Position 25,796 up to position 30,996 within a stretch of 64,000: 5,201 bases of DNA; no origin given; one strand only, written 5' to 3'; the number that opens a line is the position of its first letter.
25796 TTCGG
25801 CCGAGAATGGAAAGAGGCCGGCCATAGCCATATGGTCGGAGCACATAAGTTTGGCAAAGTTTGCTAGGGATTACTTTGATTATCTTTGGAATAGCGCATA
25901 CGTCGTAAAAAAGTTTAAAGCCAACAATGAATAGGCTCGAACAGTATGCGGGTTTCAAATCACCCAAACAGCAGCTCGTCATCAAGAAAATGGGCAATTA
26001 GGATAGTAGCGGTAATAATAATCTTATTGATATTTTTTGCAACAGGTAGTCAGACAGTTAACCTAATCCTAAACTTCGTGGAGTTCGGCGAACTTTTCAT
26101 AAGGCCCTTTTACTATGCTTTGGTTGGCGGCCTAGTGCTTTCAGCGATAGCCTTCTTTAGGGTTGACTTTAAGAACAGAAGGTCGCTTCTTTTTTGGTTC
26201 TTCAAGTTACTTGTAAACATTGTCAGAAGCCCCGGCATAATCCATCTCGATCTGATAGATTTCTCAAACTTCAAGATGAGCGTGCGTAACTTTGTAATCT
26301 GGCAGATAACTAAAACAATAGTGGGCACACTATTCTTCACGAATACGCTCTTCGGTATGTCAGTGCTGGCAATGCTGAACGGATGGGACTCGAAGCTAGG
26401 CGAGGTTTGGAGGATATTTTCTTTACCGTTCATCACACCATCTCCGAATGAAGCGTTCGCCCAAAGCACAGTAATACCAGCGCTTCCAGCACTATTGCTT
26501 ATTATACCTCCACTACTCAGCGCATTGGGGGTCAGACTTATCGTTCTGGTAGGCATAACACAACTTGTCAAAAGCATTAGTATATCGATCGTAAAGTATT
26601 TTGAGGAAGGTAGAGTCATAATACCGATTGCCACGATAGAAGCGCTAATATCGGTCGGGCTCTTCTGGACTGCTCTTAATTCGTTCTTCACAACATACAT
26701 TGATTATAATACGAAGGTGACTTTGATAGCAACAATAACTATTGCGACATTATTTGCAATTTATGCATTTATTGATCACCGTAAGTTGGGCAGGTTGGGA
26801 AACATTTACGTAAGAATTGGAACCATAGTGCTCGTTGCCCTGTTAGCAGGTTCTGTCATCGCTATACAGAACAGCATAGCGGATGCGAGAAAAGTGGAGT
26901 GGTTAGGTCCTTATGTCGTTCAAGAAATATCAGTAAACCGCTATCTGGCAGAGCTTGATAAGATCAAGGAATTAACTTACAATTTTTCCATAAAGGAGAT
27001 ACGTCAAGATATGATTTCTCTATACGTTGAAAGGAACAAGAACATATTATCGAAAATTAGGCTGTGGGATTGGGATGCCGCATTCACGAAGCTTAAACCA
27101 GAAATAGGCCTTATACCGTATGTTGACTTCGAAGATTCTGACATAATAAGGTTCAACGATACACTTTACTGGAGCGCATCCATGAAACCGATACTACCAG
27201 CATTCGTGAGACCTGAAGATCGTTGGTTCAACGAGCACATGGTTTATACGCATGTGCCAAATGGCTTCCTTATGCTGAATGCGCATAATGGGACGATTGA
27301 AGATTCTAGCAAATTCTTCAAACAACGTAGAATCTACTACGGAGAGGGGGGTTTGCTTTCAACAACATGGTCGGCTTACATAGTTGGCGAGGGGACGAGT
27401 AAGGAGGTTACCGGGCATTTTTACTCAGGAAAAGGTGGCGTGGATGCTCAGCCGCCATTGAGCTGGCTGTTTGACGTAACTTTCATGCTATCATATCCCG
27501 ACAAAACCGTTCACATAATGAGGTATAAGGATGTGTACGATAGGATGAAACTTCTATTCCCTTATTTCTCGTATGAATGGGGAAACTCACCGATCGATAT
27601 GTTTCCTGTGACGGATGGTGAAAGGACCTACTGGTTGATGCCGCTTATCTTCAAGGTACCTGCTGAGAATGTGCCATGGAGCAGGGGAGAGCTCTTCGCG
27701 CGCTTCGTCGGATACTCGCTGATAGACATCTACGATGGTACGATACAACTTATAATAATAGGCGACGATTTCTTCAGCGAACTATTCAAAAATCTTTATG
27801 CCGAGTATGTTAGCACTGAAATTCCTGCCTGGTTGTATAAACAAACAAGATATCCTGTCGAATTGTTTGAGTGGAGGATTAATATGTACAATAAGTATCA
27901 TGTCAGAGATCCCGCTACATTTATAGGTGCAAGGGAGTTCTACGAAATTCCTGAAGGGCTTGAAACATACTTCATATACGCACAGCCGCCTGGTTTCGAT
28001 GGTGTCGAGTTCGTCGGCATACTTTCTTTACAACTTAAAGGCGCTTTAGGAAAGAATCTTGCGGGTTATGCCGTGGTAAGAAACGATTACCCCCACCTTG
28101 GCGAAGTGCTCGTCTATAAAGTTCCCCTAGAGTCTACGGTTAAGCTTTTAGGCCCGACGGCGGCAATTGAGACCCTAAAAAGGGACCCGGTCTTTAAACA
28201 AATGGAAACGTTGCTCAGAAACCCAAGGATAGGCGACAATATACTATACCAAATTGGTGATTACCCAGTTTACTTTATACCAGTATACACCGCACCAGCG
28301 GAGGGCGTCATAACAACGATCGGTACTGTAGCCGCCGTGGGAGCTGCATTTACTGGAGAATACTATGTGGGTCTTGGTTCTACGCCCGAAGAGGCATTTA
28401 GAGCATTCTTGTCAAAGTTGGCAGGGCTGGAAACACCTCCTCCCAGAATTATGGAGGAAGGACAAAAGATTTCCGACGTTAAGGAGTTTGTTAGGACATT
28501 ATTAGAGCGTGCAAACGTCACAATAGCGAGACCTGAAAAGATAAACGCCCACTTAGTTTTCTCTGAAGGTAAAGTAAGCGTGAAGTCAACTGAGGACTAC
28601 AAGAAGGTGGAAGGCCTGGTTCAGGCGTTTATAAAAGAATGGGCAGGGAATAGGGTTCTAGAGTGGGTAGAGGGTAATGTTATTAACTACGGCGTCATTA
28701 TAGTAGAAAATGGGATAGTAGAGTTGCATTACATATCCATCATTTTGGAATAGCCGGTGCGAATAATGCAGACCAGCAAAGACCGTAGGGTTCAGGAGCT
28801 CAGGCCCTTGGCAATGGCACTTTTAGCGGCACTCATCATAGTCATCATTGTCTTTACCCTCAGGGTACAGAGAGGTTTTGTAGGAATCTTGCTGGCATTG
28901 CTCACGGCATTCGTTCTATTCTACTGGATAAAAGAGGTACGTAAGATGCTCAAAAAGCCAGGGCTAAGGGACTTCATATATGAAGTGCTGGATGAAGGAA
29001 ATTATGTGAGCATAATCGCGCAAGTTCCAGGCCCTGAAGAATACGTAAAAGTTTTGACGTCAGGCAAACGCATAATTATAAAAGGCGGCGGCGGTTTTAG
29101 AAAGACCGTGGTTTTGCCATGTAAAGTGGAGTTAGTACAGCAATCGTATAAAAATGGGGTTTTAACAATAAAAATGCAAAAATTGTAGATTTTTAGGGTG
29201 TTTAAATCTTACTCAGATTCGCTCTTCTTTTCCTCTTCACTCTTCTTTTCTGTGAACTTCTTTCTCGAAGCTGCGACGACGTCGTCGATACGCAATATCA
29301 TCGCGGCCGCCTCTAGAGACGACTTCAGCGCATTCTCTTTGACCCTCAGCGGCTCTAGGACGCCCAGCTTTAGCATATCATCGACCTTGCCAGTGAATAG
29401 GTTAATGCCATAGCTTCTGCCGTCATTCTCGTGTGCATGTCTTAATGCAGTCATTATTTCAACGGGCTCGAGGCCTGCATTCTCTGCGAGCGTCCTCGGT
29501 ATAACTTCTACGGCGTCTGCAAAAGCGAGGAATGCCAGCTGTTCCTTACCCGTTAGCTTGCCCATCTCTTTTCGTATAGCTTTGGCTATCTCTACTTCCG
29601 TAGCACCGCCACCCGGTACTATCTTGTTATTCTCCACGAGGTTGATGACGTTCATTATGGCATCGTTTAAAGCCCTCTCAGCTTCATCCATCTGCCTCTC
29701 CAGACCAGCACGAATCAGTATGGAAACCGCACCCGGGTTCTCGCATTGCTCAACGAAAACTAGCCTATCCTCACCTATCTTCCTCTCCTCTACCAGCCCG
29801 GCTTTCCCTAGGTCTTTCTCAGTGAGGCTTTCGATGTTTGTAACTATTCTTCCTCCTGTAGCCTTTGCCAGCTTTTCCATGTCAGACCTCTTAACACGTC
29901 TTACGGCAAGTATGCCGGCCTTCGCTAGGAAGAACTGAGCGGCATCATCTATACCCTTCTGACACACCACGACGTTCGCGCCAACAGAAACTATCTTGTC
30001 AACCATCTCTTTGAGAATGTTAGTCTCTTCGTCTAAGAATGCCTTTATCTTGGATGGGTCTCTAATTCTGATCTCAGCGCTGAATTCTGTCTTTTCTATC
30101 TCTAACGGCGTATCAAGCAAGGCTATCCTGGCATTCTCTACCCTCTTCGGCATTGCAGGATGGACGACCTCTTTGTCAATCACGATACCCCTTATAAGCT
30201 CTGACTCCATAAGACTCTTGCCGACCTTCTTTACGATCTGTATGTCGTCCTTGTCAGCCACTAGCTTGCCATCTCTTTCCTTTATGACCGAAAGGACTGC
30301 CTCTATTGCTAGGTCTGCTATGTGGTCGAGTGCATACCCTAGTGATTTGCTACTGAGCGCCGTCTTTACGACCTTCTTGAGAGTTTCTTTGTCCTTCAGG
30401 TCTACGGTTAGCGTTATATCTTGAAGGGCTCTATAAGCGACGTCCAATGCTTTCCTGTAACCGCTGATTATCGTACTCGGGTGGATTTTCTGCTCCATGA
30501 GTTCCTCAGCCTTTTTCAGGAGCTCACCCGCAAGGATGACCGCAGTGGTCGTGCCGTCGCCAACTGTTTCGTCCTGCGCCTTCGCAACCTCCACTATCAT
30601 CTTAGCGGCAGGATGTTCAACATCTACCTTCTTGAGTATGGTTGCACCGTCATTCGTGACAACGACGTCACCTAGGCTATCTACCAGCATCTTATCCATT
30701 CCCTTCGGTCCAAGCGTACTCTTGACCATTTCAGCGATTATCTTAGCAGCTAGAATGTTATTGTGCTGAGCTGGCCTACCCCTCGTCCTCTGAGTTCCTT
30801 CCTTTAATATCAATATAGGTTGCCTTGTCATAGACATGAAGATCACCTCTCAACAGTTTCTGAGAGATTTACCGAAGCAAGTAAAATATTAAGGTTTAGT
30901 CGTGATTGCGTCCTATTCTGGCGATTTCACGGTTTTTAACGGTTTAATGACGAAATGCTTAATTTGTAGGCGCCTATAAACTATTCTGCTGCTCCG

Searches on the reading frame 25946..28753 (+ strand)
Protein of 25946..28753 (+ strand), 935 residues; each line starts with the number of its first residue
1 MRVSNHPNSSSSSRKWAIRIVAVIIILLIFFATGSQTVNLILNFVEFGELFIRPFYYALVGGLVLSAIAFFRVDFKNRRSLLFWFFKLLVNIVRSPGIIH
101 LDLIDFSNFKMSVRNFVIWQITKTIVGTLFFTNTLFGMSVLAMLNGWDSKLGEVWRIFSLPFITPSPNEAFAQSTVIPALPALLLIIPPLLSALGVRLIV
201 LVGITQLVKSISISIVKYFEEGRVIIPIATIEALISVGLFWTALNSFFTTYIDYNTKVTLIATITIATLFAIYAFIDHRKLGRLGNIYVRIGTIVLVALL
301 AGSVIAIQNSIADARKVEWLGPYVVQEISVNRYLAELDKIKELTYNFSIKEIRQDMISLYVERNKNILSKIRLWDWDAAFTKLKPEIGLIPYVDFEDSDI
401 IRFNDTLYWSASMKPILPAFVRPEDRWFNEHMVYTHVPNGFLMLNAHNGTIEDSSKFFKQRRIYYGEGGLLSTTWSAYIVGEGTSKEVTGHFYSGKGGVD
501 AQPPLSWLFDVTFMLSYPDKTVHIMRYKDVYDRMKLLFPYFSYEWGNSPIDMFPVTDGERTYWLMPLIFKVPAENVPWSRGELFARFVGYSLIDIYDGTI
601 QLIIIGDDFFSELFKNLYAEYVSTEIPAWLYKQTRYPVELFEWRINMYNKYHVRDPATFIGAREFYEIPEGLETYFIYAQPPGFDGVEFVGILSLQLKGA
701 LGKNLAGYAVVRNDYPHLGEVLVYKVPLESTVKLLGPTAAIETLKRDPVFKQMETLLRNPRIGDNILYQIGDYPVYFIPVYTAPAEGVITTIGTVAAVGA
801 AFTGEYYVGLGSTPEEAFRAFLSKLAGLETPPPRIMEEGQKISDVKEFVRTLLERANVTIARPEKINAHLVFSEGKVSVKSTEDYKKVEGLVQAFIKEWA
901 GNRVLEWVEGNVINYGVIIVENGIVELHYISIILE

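Call 8: search_protein_families(library=pfam, proteins=[window:25946-28753:+], max_evalue=0.001)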
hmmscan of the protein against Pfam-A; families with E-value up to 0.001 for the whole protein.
window:25946-28753:+ (935 aa): 1 family
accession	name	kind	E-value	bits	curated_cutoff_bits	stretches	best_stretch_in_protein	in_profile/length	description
PF03699.18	UPF0182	-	7.2e-33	114.1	27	1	102-753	75-766/770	Uncharacterised protein family (UPF0182)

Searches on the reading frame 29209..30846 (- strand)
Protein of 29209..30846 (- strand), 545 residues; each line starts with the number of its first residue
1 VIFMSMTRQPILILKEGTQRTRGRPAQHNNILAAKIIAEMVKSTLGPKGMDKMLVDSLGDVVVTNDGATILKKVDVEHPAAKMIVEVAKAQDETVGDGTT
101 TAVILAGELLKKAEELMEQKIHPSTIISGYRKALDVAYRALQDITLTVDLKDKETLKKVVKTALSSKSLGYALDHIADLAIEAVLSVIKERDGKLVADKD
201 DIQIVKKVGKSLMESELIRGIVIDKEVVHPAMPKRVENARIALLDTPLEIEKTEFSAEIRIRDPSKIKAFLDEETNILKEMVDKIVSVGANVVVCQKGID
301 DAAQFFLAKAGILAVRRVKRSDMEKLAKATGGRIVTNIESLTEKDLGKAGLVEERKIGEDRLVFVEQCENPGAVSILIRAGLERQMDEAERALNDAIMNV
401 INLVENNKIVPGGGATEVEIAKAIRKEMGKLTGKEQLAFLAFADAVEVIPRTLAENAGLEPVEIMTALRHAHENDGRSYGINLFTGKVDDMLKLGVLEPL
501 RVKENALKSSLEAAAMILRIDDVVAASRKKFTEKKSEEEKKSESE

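Call 8: search_protein_families(library=pfam, proteins=[window:29209-30846:-], max_evalue=0.001)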
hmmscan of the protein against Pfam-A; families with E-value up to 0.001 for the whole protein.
window:29209-30846:- (545 aa): 1 family
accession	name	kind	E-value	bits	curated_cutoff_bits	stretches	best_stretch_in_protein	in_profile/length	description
PF00118.29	Cpn60_TCP1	-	7.7e-188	625.6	34.3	1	37-527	1-489/490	TCP-1/cpn60 chaperonin family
